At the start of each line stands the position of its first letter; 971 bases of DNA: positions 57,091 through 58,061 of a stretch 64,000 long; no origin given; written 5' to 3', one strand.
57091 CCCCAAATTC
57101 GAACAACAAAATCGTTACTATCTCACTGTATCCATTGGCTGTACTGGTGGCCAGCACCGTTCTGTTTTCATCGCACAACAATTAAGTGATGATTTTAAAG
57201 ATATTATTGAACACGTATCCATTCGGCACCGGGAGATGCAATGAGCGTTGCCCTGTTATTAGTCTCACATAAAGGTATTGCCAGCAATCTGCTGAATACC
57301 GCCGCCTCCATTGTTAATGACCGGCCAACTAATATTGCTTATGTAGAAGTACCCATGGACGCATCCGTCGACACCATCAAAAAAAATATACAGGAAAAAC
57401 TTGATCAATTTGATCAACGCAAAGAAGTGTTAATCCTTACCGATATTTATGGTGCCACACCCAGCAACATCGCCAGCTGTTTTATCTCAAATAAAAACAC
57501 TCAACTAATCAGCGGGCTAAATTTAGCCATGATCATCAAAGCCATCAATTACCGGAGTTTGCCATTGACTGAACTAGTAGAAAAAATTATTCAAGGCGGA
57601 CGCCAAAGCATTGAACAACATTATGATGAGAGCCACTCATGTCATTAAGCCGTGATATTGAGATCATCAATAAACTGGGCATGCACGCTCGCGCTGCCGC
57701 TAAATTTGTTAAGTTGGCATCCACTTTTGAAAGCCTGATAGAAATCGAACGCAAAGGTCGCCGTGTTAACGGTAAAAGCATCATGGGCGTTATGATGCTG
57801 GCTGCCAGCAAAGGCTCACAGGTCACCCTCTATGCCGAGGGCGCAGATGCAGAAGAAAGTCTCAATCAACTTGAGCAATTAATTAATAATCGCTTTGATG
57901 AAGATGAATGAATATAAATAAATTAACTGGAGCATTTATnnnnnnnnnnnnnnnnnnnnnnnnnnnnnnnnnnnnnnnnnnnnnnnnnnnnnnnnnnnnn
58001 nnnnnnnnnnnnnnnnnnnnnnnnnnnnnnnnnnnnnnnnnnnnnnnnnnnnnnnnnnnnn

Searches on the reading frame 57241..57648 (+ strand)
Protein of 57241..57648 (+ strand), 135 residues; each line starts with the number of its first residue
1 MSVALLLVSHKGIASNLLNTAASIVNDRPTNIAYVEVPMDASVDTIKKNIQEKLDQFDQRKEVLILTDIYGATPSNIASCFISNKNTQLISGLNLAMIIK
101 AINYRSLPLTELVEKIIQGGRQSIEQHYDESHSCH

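Call 5: search_protein_families(library=pfam, proteins=[window:57241-57648:+], max_evalue=0.01)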
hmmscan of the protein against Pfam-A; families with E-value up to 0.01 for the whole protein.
window:57241-57648:+ (135 aa): 1 family
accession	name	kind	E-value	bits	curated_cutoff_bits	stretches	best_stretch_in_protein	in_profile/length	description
PF03610.21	EIIA-man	-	4.9e-22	78.7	21.4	1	5-116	2-115/116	PTS system fructose IIA component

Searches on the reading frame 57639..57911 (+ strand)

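Call 5: search_protein_families(library=pfam, proteins=[window:57639-57911:+], max_evalue=0.01)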
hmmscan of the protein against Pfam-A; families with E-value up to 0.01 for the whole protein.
window:57639-57911:+ (90 aa): 2 families
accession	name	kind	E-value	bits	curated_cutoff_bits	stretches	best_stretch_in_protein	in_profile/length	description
PF00381.24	PTS-HPr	-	9.6e-31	106.1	23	1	4-83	2-80/81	PTS HPr component phosphorylation site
PF14747.11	DUF4473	-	0.0089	17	25.9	0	12-53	13-53/78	Domain of unknown function (DUF4473)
